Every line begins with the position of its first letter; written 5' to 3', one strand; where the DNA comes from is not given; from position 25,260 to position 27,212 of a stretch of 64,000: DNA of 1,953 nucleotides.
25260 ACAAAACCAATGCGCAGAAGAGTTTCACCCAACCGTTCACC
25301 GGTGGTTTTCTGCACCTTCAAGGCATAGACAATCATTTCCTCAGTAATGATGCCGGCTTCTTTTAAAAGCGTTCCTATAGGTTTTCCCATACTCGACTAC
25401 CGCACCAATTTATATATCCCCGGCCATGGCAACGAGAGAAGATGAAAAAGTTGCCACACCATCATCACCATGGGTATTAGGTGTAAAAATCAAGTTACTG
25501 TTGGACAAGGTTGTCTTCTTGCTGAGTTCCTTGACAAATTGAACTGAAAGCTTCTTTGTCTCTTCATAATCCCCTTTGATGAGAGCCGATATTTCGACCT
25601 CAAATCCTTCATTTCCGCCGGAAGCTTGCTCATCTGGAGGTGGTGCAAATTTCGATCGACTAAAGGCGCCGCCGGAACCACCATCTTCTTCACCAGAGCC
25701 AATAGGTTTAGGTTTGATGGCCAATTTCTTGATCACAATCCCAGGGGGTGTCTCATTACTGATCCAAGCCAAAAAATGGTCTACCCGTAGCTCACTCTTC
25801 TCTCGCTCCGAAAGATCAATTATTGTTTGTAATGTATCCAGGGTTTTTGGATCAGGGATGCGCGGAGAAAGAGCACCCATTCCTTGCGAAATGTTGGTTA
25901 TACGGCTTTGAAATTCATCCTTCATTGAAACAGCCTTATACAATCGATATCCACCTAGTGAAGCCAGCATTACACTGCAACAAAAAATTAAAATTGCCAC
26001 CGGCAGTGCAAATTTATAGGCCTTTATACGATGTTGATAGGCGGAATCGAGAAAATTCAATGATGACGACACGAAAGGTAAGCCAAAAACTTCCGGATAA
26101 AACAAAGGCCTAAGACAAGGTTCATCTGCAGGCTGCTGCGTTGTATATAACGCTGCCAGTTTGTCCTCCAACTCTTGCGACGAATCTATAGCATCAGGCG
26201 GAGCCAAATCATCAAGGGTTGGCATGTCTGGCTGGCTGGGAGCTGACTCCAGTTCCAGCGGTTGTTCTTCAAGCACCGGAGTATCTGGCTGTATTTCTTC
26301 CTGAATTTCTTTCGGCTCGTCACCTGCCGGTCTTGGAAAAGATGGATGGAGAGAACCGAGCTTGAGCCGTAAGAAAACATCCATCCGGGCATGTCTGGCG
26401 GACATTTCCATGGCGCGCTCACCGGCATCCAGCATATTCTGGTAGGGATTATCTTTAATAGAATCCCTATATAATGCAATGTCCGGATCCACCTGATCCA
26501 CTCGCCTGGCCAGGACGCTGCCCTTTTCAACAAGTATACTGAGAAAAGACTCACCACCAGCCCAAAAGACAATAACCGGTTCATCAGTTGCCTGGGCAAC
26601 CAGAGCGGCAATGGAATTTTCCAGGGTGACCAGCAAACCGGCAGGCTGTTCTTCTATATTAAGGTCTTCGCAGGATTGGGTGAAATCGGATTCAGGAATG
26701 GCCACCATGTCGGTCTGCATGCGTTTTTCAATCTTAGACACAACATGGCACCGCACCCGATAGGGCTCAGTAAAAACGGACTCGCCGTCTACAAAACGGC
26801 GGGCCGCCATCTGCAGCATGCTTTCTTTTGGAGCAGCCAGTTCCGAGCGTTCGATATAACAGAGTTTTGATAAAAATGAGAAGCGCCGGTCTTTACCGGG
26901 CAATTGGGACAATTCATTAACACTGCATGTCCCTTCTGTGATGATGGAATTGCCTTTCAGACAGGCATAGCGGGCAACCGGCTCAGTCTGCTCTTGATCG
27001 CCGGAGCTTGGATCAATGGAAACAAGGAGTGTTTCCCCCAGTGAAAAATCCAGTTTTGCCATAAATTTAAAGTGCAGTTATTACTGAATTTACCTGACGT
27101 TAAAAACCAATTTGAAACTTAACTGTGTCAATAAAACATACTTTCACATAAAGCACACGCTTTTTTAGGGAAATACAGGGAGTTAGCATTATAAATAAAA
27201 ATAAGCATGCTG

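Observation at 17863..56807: A 39-kb block of three type IV filament machines: two divergent MSHA-like pilus clusters abutting a complete T2SS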

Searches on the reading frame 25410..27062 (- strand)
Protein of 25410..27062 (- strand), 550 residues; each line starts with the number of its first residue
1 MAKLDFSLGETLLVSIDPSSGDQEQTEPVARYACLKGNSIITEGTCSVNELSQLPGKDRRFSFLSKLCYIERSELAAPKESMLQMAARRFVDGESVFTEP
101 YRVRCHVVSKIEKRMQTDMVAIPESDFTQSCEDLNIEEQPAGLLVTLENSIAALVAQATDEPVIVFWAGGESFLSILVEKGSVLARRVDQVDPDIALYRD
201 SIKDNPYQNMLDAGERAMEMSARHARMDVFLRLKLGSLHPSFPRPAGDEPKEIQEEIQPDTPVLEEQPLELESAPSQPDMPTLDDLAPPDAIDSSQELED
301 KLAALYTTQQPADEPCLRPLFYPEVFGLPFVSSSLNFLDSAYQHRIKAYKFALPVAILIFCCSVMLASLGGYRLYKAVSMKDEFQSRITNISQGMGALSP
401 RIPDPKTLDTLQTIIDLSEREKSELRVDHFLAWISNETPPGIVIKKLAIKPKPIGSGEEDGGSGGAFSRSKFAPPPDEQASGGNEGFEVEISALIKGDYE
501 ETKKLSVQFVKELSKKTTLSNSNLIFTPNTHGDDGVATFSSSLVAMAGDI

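Call 5: search_protein_families(library=pfam, proteins=[window:25410-27062:-], max_evalue=0.01)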
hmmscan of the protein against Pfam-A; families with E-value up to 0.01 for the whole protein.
window:25410-27062:- (550 aa): 0 families

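Call 9: search_protein_families(library=ncbifam, proteins=[window:25410-27062:-], max_evalue=0.01)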
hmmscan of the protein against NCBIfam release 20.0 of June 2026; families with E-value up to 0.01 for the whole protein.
window:25410-27062:- (550 aa): 0 families

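Call 21: find_homologous_proteins(query=window:25410-27062:-, max_evalue=0.001)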
Query window:25410-27062:- (550 aa): 4 proteins with E <= 0.001 among 8000 candidates.
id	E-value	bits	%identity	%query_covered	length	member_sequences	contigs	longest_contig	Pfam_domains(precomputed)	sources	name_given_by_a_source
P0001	2.8e-254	863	70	100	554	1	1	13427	-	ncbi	-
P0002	4.0e-105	371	39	99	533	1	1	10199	-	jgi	jgi:hypothetical protein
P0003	4.4e-41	159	27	93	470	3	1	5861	-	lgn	-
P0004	1.2e-24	105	25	61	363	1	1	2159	-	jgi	jgi:hypothetical protein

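Call 22: find_encoding_contigs(protein=P0001, flank=10000, max_places=3)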
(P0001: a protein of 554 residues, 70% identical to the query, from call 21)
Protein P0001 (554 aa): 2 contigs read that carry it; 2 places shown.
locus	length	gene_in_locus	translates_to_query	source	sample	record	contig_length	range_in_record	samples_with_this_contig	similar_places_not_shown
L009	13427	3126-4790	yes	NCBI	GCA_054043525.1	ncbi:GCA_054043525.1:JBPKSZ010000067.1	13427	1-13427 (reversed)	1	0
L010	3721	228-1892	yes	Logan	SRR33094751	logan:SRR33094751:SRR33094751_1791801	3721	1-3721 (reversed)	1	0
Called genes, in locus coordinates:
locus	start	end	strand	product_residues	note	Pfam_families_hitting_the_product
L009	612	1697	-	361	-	-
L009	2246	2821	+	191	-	PF07963:N_methyl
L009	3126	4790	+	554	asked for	-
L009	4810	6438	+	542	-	PF05157:MshEN, PF00437:T2SSE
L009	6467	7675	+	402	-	PF00482:T2SSF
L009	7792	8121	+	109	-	-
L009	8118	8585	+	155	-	-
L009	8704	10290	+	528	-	-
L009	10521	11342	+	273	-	PF13191:AAA_16 (faint), PF13401:AAA_22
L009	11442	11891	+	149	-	PF02384:N6_Mtase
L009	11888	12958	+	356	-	PF17761:DUF1016_N, PF06250:YhcG_C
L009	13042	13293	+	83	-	-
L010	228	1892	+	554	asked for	-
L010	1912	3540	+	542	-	PF05157:MshEN, PF00437:T2SSE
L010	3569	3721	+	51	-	?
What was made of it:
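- System A there is followed by methylase and YhcG genes (call 22).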

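Call 23: find_encoding_contigs(protein=P0002, flank=10000, max_places=3)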
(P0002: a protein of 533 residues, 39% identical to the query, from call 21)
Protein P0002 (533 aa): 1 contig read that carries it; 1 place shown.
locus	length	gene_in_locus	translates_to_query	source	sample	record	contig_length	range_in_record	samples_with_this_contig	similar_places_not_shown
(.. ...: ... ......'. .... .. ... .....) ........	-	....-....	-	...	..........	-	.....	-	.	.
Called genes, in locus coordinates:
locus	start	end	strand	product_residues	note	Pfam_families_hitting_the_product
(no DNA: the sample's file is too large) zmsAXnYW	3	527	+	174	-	?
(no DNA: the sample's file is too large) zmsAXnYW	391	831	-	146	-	-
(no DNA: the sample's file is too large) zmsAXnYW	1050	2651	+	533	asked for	-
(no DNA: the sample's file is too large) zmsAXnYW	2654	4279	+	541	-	PF05157:MshEN, PF00437:T2SSE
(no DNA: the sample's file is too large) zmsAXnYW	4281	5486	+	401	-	PF00482:T2SSF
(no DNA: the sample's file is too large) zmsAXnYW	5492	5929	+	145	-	-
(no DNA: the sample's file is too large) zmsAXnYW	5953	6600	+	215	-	-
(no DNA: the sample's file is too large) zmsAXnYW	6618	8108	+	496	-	PF07655:Secretin_N_2 (weak), PF00263:Secretin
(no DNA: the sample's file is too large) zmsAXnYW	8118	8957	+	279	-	PF13401:AAA_22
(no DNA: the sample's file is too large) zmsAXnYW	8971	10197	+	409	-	?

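Call 35: search_protein_families(library=pfam, proteins=[window:25410-27062:-], max_evalue=5)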
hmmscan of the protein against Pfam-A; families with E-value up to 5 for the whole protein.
window:25410-27062:- (550 aa): 0 families

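Call 46: search_protein_representatives(alignment_id=A2)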
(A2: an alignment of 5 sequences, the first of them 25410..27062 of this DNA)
Query: 5 sequences, 523 profile positions. Proteins with E-value up to 0.001 (for the whole library): 130; up to 1e-10: 84; up to 1e-30: 48. The best 130 are listed.
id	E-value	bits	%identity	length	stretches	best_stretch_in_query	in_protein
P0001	2.2e-263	890.9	-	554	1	1-523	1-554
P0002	6.8e-253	856.3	-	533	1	1-523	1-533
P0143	2.6e-133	461.7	-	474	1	4-523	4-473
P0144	1.5e-96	340.4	-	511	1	10-430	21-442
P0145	1.4e-88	314.1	-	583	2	5-426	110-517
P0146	2.2e-88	313.5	-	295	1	1-330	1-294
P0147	3.1e-84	299.8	-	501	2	8-425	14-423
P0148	4.7e-84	299.2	-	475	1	6-503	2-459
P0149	6.7e-84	298.7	-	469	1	7-523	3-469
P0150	5.2e-81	289.1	-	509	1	8-523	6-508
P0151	1.2e-76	274.7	-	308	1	171-523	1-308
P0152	2.2e-75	270.6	-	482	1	8-523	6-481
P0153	1.5e-73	264.6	-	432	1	58-522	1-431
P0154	1.5e-72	261.2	-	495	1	10-523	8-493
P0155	4.2e-67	243.3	-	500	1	12-523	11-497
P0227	1.5e-10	56.7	-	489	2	287-500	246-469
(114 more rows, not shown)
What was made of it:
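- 25410..27062 (-): System A: fusion of a PilM/GspL-like actin-fold domain, a transmembrane helix and a PilN/O-like domain. The family has no Pfam match. 130 representative homologues (call 46).
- A profile search of the PilM/N fusion finds 130 representative homologues (call 46).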

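Call 49: search_protein_families(library=pfam, alignment_id=A4, max_evalue=0.01)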
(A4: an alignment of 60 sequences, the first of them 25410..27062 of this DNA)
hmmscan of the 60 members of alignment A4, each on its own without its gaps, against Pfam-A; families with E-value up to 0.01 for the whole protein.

A. member 1, window:25410-27062:- (550 aa): 0 families

B. families by the number of members that match (of 60 scanned): 5 families
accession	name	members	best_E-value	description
PF07516.18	SecA_SW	1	0.00021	SecA Wing and Scaffold domain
PF18371.6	FAD_SOX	1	0.004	Flavin adenine dinucleotide (FAD)-dependent sulfhydryl oxidase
PF05137.18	PilN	1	0.0074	Fimbrial assembly protein (PilN)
PF13249.12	SQHop_cyclase_N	1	0.0078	Squalene-hopene cyclase N-terminal domain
PF04217.19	DUF412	1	0.0079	Protein of unknown function, DUF412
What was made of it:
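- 25410..27062 (-): No meaningful Pfam hit on 60 members: the window protein has none, and each of five families was hit by one member only, the sole relevant one a weak PilN match at E 0.0074 (call 49).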

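Call 50: find_encoding_contigs(protein=P0150, flank=10000, max_places=2)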
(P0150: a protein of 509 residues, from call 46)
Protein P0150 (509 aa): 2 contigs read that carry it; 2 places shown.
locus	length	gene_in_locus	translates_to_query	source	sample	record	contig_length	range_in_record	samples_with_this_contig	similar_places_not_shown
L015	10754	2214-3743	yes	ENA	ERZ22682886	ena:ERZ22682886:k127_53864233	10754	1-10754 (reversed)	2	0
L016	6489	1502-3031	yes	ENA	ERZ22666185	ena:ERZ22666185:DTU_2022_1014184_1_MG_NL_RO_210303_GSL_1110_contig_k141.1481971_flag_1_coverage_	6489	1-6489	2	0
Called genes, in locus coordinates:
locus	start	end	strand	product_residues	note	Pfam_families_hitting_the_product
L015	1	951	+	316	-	?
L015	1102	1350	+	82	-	-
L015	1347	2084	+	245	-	PF07963:N_methyl (weak)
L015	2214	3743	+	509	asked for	-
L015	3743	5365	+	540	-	PF05157:MshEN, PF00437:T2SSE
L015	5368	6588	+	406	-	PF00482:T2SSF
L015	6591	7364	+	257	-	-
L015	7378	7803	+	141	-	-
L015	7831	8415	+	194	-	-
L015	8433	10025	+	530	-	PF16344:FecR_C (weak), PF07660:STN (weak), PF00263:Secretin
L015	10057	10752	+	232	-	?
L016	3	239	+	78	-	?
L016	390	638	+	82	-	-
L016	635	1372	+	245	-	PF07963:N_methyl (weak)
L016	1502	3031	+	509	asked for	-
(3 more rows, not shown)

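Call 51: find_encoding_contigs(protein=P0227, flank=10000, max_places=2)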
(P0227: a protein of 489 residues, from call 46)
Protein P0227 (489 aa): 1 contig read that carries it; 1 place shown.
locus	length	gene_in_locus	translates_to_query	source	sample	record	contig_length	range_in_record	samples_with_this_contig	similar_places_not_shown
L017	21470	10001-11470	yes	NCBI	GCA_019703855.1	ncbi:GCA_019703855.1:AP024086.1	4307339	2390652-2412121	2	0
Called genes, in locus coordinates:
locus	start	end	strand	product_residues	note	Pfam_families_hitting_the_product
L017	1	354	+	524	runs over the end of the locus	-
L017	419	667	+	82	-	-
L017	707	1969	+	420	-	-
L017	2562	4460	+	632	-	PF07969:Amidohydro_3, PF01979:Amidohydro_1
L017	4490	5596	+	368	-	PF02275:CBAH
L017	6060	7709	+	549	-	PF05157:MshEN, PF00437:T2SSE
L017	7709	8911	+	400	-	PF00482:T2SSF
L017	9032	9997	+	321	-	PF09848:SLFN-g3_helicase (weak), PF13191:AAA_16, PF13245:AAA_19, PF13401:AAA_22, PF13604:AAA_30 (weak), PF00004:AAA (weak)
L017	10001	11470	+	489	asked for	-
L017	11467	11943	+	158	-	-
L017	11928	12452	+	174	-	-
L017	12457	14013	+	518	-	PF00263:Secretin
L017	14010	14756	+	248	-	-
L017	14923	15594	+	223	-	PF07963:N_methyl (weak)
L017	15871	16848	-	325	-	-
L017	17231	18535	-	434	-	PF13740:ACT_6, PF01842:ACT (faint), PF21086:ACT_PSP_2 (weak), PF00702:Hydrolase, PF12710:HAD, PF08282:Hydrolase_3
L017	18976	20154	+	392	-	PF02608:Bmp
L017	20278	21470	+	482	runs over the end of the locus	PF00005:ABC_tran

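Call 52: predict_structure(alignment_id=A4)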
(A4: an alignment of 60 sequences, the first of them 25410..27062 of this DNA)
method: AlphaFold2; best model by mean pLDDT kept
length: 550 residues; sequences in the alignment: 60
mean_pLDDT: 86.3   pTM: 0.68
mean pLDDT of the five models: 86.3, 85.9, 85.9, 84.9, 84.3
residues with pLDDT >= 90: 350; 70-90: 110; 50-70: 59; < 50: 31
segments of 3 or more residues with pLDDT < 50: 1-5, 458-470, 472-483
pLDDT, mean of each block of 10 residues (from residue 1): 57 93 83 96 95 95 97 97 97 97 98 97 97 93 98 98 96 97 97 78 79 97 96 95 73 55 58 60 65 89 94 88 98 97 93 95 98 98 97 94 85 81 81 90 91 60 44 46 69 91 92 90 89 84 85
secondary structure, 60 per line:
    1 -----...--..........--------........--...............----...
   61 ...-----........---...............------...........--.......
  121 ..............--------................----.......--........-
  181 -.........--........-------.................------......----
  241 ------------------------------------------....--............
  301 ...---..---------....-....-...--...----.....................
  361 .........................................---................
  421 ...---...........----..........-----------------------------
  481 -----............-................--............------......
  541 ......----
elements in order: E11-17 E29-36 E39-47 H48-53 E58-63 E69-76 H80-94 E101-111 E114-123 H124-134 E143-146 H147-158 E163-169 E172-179 E182-190 H193-200 H208-224 E231-236 H283-286 H289-303 H318-321 H323-326 H340-401 H405-423 H427-437 E442-451 E486-497 H499-514 E517-528 E535-546
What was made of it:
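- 25410..27062 (-): AF2 pLDDT 86 (call 52).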

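Call 54: fold_search(model_id=the predicted structure, library=pdb)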
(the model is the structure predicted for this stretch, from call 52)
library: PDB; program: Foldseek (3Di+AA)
matches with E <= 10: 1252; with E <= 0.001: 51
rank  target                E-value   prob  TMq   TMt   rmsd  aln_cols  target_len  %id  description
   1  5eou_B                3.6e-08  1.00  0.31  0.46   5.7       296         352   10  Pseudomonas aeruginosa PilM:PilN1-12 bound to ATP (released 2016-04-27)
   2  5eou_A                6.3e-08  1.00  0.28  0.44   5.9       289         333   10  Pseudomonas aeruginosa PilM:PilN1-12 bound to ATP (released 2016-04-27)
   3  5eox_B                7.5e-08  1.00  0.28  0.40   7.2       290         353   10  Pseudomonas aeruginosa PilM bound to ADP (released 2016-04-27)
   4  5eoy_A                1.3e-07  1.00  0.23  0.33  12.2       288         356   11  Pseudomonas aeruginosa SeMet-PilM bound to ADP (released 2016-04-27)
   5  5eq6_A                1.4e-07  1.00  0.27  0.39   7.1       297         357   11  Pseudomonas aeruginosa PilM bound to AMP-PNP (released 2016-04-27)
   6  3hrg                  2.2e-07  1.00  0.24  0.44   7.9       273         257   11  Crystal structure of Bacteroides thetaiotaomicron BT_3980, protein with actin-like ATPase fold and unknown function (NP_ (released 2009-06-23)
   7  2ych_A                2.3e-07  1.00  0.32  0.48   5.4       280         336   11  PilM-PilN type IV pilus biogenesis complex (released 2011-05-11)
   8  4pht_Y                2.4e-07  1.00  0.22  0.44   7.3       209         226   14  ATPase GspE in complex with the cytoplasmic domain of GspL from the Vibrio vulnificus type II Secretion system (released 2014-11-26)
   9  5eq6_B                3.0e-07  1.00  0.26  0.37   7.8       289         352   13  Pseudomonas aeruginosa PilM bound to AMP-PNP (released 2016-04-27)
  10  4pht_X                3.8e-07  1.00  0.22  0.46   6.2       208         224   14  ATPase GspE in complex with the cytoplasmic domain of GspL from the Vibrio vulnificus type II Secretion system (released 2014-11-26)
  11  5eoy_B                4.5e-07  1.00  0.29  0.41   6.8       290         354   11  Pseudomonas aeruginosa SeMet-PilM bound to ADP (released 2016-04-27)
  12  1yf5                  4.7e-07  1.00  0.25  0.51   7.6       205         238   10  Cyto-Epsl: The Cytoplasmic Domain Of Epsl, An Inner Membrane Component Of The Type II Secretion System Of Vibrio Cholera (released 2005-05-03)
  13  3wt0_D                1.2e-06  1.00  0.25  0.35   9.6       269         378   11  Crystal Structure Analysis of Cell Division Protein (released 2015-04-29)
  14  3wqt_C                2.1e-06  1.00  0.25  0.35   9.6       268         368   11  Staphylococcus aureus FtsA complexed with AMPPNP (released 2014-10-08)
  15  3jc8_Ma               2.3e-06  1.00  0.22  0.33  14.3       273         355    9  Architectural model of the type IVa pilus machine in a piliated state (released 2016-03-16)
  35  3jc8_Oa               5.8e-05  1.00  0.16  0.39  13.8       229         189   13  Architectural model of the type IVa pilus machine in a piliated state (released 2016-03-16)
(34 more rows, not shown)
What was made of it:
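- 25410..27062 (-): Foldseek hits PilM (5eou, 2ych), GspL (4pht, 1yf5) and PilO (3jc8) (call 54).
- Checked: An AlphaFold model (pLDDT 86, call 52) matches PilM, the cytoplasmic domain of GspL and FtsA, with a PilO-like C-terminus (call 54).
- The fold of the fusion protein is PilM/GspL plus PilO-like (calls 52, 54).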

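Call 81: find_related_loci(query=A2, collection=metagenome_contigs, flank=10000)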
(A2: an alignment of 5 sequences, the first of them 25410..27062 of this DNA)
Query A2 (550 aa) in metagenome_contigs; peptide patterns used: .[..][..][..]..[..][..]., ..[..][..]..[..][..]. (x = any residue, [..] = any of these).
88 stretches matched a pattern; 15 encode a relative of the query (tblastn E <= 1e-3); 15 distinct loci.
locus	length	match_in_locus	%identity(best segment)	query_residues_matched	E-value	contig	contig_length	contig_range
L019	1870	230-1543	28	9-524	7e-57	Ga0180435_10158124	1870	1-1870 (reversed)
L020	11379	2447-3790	27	1-524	6e-50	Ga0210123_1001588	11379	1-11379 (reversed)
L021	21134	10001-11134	29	12-453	5e-48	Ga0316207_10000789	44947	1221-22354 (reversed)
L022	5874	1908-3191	27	24-524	2e-46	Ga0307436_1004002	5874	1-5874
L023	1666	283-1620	26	2-524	3e-47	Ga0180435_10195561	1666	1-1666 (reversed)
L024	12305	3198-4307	29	24-453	4e-45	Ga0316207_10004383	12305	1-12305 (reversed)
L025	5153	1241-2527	27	24-524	5e-45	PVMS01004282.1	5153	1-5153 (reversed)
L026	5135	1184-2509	26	6-524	2e-42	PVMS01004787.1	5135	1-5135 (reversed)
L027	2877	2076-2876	32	9-339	1e-35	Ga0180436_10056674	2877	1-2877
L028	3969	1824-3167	38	1-524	8e-26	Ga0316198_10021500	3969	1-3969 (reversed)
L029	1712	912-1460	36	3-192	2e-23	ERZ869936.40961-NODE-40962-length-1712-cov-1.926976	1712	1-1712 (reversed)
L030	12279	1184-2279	31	12-439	6e-22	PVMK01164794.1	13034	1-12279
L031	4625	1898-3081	26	60-524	2e-21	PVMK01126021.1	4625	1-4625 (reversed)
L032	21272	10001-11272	24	31-524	8e-36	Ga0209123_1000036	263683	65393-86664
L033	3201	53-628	23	320-524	2e-18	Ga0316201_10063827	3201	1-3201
